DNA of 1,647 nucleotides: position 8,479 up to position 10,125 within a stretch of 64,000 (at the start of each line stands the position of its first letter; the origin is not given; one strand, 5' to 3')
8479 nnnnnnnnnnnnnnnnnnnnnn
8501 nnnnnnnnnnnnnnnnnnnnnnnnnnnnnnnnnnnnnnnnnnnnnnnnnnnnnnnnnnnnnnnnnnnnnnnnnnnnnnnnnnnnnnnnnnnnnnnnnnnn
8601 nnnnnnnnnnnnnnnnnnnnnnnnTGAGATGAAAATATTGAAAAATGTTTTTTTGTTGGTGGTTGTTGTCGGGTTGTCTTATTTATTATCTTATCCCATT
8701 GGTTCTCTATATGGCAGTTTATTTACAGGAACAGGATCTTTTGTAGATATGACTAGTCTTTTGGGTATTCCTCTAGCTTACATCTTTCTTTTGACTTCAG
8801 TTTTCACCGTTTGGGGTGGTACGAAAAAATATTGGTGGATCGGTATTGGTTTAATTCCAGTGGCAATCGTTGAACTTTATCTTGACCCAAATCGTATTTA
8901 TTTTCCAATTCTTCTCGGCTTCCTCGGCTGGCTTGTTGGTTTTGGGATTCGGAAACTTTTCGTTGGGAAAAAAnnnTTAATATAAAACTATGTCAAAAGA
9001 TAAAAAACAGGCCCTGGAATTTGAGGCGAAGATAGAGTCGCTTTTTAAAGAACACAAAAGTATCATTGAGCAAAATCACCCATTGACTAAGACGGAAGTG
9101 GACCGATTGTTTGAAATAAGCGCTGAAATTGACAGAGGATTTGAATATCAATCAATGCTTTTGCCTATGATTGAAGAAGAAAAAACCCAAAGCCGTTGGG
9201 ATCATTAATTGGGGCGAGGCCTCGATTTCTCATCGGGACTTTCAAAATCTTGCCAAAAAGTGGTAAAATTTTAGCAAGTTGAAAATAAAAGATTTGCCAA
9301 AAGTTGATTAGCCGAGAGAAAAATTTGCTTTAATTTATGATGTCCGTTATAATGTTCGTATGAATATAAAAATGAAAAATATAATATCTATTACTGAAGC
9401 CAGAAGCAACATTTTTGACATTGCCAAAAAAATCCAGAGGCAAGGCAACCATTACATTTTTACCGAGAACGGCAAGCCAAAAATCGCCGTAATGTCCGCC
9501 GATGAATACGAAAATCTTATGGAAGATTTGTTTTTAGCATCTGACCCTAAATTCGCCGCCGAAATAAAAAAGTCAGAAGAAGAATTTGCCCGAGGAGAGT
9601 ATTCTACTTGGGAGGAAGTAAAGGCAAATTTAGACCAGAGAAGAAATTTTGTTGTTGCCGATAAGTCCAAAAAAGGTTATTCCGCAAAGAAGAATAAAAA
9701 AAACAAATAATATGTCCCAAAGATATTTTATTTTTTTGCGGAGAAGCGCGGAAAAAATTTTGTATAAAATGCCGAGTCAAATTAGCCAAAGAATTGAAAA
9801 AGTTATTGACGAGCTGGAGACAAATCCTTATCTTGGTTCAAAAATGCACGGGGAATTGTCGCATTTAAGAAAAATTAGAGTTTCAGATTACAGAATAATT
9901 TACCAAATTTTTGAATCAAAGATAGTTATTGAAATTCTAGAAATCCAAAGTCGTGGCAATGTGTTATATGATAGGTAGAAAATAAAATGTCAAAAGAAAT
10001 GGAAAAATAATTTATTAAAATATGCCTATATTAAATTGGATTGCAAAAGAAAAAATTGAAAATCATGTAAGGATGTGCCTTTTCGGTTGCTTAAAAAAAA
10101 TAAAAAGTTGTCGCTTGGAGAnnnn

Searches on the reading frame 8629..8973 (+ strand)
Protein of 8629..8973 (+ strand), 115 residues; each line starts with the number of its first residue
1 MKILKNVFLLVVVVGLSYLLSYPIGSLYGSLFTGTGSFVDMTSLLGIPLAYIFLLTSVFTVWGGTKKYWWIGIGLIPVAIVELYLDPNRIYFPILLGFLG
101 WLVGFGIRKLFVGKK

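Call 9: search_protein_families(library=pfam, proteins=[window:8629-8973:+], max_evalue=0.01)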
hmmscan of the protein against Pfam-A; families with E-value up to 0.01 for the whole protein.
window:8629-8973:+ (115 aa): 0 families

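Call 45: find_homologous_proteins(query=A1, max_evalue=0.001)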
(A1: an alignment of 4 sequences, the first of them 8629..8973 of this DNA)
Query A1 (4 sequences) (115 aa, profile of the alignment): 251 proteins with E <= 0.001 among 6322 candidates; the best 120 are listed.
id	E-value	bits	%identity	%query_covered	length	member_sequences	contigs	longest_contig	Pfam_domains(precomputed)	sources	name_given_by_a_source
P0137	6.8e-47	177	27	87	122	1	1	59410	-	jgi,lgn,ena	-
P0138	1.2e-44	169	45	100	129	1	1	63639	-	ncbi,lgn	-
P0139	1.9e-44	169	44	97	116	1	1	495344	-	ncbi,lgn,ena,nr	ncbi:MAG: hypothetical protein G01um101413_246 [Parcubacteria group bacterium Gr01-1014_13]|nr:MAG: 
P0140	1.9e-40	156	100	100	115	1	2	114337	-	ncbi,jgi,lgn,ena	ncbi:MAG: hypothetical protein WC673_00295 [Candidatus Paceibacterota bacterium]|jgi:hypothetical pr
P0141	3.2e-40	155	50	97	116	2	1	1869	-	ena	-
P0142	6.2e-36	141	80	99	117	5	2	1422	-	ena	-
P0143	1.1e-35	140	56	85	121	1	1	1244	-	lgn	-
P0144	8.2e-35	138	53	90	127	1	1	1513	-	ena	-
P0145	1.1e-34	137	53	99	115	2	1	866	-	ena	-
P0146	1.7e-34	136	47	95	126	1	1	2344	-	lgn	-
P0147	2.9e-34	136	48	96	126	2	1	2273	-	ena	-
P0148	3.1e-34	136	52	99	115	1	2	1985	-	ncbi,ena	-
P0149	3.7e-34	135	48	96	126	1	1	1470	-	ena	-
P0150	4.3e-34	135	47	96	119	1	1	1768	-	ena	-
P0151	7.4e-34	134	52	86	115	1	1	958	-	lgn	-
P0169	2.4e-31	126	57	72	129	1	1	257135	-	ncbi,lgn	-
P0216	1.1e-28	118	50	97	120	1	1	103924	-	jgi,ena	-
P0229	3.6e-28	116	47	76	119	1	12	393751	-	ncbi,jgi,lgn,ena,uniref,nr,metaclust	ncbi:MAG: hypothetical protein A2534_01095 [Candidatus Magasanikbacteria bacterium RIFOXYD2_FULL_39_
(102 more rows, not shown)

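Call 46: find_encoding_contigs(protein=P0229, flank=5000, max_places=1)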
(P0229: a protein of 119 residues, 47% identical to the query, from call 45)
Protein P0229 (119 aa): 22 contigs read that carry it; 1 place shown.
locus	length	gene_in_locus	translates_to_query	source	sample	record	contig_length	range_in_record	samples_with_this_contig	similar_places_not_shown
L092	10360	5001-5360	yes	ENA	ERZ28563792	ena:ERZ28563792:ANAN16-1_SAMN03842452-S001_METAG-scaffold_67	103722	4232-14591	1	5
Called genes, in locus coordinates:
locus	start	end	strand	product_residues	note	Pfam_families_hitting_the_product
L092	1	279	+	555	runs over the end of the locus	PF05970:PIF1, PF07728:AAA_5 (faint), PF13245:AAA_19, PF13401:AAA_22, PF13604:AAA_30, PF21530:Pif1_2B_dom (weak)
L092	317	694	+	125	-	-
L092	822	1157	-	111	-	-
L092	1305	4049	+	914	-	PF02450:LCAT, PF01674:Lipase_2 (faint), PF00561:Abhydrolase_1 (weak), PF07819:PGAP1 (weak)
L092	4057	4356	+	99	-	-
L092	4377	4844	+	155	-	-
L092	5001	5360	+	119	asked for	-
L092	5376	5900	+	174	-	PF02674:Colicin_V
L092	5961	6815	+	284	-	PF01026:TatD_DNase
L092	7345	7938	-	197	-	-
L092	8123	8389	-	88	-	-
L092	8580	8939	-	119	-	-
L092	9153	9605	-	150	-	-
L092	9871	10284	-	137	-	-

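Call 47: find_encoding_contigs(protein=P0169, flank=5000, max_places=1)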
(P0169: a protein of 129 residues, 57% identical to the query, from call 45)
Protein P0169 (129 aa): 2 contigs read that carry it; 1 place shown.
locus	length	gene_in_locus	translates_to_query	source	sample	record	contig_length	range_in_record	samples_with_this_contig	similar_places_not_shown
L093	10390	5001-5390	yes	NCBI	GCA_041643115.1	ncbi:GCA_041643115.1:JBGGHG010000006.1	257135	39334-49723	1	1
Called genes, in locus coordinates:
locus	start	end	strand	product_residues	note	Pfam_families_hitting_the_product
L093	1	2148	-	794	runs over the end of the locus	PF13174:TPR_6 (faint), PF00515:TPR_1 (faint), PF07719:TPR_2 (faint), PF13181:TPR_8 (faint), PF13428:TPR_14 (faint), PF13432:TPR_16 (faint), PF14559:TPR_19 (faint), PF12895:ANAPC3 (faint), +6 more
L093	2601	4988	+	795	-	PF01674:Lipase_2, PF02089:Palm_thioest (weak), PF07819:PGAP1, PF02450:LCAT, PF24096:DUF7379 (weak)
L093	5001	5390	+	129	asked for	-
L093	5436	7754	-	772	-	PF00270:DEAD (weak), PF04851:ResIII, PF18766:SWI2_SNF2, PF00271:Helicase_C (weak), PF08463:EcoEI_R_C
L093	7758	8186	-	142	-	PF02661:Fic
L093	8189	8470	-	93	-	PF12728:HTH_17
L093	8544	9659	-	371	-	PF01420:Methylase_S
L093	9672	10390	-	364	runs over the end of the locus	-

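Call 48: find_encoding_contigs(protein=P0216, flank=5000, max_places=1)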
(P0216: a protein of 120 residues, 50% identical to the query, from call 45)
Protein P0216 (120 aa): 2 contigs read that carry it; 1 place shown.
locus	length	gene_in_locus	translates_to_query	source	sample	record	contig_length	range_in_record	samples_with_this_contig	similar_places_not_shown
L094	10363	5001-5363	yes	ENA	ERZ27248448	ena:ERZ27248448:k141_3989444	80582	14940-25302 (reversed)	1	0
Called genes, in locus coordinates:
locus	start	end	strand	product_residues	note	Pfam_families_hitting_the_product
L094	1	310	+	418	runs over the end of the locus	PF05496:RuvB_N, PF00004:AAA, PF07728:AAA_5 (weak), PF13173:AAA_14 (weak), PF13401:AAA_22 (faint), PF16193:AAA_assoc_2, PF12002:MgsA_C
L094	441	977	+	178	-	PF02677:QueH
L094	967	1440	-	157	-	PF02367:TsaE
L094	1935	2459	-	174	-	PF07883:Cupin_2, PF02311:AraC_binding (weak)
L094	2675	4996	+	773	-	PF01674:Lipase_2, PF02089:Palm_thioest, PF07819:PGAP1, PF02450:LCAT, PF24096:DUF7379 (weak)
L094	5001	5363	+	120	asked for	-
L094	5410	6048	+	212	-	PF08713:DNA_alkylation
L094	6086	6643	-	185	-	-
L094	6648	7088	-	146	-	-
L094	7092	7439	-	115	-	-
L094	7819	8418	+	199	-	PF02163:Peptidase_M50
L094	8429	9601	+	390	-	PF13742:tRNA_anti_2, PF01336:tRNA_anti-codon, PF02601:Exonuc_VII_L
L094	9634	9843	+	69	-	PF02609:Exonuc_VII_S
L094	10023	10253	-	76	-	-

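Call 68: search_protein_families(library=ncbifam, proteins=[window:8629-8973:+], max_evalue=0.01)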
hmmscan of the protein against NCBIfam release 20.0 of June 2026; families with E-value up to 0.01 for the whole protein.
window:8629-8973:+ (115 aa): 0 families

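Call 91: search_protein_families(library=padloc, proteins=[window:8629-8973:+], max_evalue=0.001)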
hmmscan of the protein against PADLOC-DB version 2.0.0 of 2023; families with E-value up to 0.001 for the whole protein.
window:8629-8973:+ (115 aa): 0 families

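Call 92: search_protein_families(library=phrogs, proteins=[window:8629-8973:+], max_evalue=0.001)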
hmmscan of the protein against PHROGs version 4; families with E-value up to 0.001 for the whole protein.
window:8629-8973:+ (115 aa): 0 families

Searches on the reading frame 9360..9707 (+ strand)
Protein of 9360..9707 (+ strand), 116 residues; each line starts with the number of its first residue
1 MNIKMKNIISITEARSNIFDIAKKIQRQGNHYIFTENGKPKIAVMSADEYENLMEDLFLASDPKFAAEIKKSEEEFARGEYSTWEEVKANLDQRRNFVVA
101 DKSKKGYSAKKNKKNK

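Call 9: search_protein_families(library=pfam, proteins=[window:9360-9707:+], max_evalue=0.01)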
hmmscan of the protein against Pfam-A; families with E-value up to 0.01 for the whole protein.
window:9360-9707:+ (116 aa): 1 family
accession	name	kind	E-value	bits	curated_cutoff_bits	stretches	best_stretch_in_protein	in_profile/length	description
PF02604.26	PhdYeFM_antitox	-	4.9e-12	45.9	29.8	1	7-78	2-73/74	Antitoxin Phd_YefM, type II toxin-antitoxin system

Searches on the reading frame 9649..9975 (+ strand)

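Call 9: search_protein_families(library=pfam, proteins=[window:9649-9975:+], max_evalue=0.01)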
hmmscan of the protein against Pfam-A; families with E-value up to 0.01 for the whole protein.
window:9649-9975:+ (109 aa): 2 families
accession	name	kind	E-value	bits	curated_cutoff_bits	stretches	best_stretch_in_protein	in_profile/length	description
PF05016.21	ParE_toxin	-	1.4e-11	45.2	23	1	29-103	2-86/89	ParE toxin of type II toxin-antitoxin system, parDE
PF15781.12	ParE-like_toxin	-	7.5e-08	32.7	28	1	31-105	4-82/87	ParE-like toxin of type II bacterial toxin-antitoxin system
